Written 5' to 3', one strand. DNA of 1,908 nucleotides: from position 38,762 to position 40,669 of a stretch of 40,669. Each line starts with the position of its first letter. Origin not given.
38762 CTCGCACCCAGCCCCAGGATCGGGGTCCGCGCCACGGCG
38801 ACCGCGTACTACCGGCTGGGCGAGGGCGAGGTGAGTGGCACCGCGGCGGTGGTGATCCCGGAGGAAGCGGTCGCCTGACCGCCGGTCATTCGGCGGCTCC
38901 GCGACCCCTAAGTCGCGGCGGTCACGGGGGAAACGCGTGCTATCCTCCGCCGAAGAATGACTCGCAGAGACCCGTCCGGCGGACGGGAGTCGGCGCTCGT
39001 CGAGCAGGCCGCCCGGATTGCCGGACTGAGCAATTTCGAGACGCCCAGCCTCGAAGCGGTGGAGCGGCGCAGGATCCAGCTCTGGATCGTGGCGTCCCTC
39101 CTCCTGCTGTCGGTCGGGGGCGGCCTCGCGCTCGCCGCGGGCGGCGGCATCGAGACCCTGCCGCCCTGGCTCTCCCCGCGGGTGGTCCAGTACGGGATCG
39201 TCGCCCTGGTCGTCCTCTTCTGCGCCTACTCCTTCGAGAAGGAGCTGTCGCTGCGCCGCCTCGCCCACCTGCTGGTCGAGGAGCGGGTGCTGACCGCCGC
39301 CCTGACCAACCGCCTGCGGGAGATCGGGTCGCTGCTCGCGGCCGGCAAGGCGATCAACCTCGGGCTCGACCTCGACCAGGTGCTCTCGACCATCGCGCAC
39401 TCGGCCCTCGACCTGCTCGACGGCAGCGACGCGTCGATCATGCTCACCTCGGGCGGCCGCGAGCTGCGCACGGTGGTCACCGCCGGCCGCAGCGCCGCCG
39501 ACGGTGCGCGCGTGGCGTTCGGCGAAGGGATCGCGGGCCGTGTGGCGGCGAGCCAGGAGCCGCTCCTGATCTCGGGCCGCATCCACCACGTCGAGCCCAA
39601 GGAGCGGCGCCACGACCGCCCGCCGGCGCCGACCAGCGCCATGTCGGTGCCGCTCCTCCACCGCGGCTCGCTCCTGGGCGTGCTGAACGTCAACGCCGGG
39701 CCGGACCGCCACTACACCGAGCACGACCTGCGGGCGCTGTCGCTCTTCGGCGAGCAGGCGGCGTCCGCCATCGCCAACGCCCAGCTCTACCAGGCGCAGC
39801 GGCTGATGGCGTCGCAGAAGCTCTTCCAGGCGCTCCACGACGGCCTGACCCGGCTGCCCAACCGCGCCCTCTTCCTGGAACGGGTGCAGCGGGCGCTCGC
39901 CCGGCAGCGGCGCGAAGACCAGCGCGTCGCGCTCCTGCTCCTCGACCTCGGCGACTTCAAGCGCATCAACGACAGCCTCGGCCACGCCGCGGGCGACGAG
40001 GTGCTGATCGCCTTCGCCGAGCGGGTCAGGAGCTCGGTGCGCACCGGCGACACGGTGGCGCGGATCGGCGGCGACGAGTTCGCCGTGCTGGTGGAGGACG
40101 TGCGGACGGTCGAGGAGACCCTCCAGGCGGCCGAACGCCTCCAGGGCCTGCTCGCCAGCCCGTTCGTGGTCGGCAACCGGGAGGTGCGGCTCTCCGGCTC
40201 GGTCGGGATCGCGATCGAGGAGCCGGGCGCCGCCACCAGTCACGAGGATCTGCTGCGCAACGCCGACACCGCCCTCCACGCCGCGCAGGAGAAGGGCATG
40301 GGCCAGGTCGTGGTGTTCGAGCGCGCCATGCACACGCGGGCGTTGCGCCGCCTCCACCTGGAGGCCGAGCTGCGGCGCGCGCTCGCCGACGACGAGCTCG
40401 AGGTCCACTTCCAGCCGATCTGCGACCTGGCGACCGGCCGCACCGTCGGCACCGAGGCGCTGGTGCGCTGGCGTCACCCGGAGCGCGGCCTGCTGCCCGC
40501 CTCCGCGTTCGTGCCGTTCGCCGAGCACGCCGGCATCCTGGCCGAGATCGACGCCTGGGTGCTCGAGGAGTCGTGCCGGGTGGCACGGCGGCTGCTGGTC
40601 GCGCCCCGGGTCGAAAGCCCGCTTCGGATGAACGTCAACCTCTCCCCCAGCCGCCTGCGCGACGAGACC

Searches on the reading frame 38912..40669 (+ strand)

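Call 53: search_protein_families(library=pfam, proteins=[window:38912-40669:+], max_evalue=0.001)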
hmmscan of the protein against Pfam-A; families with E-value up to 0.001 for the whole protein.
window:38912-40669:+ (586 aa): 5 families
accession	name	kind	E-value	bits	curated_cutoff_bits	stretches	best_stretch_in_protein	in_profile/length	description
PF00990.26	GGDEF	-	2.9e-44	151.1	23.8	1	307-464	1-160/161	Diguanylate cyclase, GGDEF domain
PF00563.25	EAL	-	7e-25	88.2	31.3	1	485-585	2-99/236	EAL domain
PF13185.12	GAF_2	-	6.5e-19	68.9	28.6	1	152-288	2-136/136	GAF domain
PF01590.32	GAF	-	6.3e-18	66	22.4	1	153-287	1-133/133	GAF domain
PF13492.12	GAF_3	-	9.8e-10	39.4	27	1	153-289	1-129/129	GAF domain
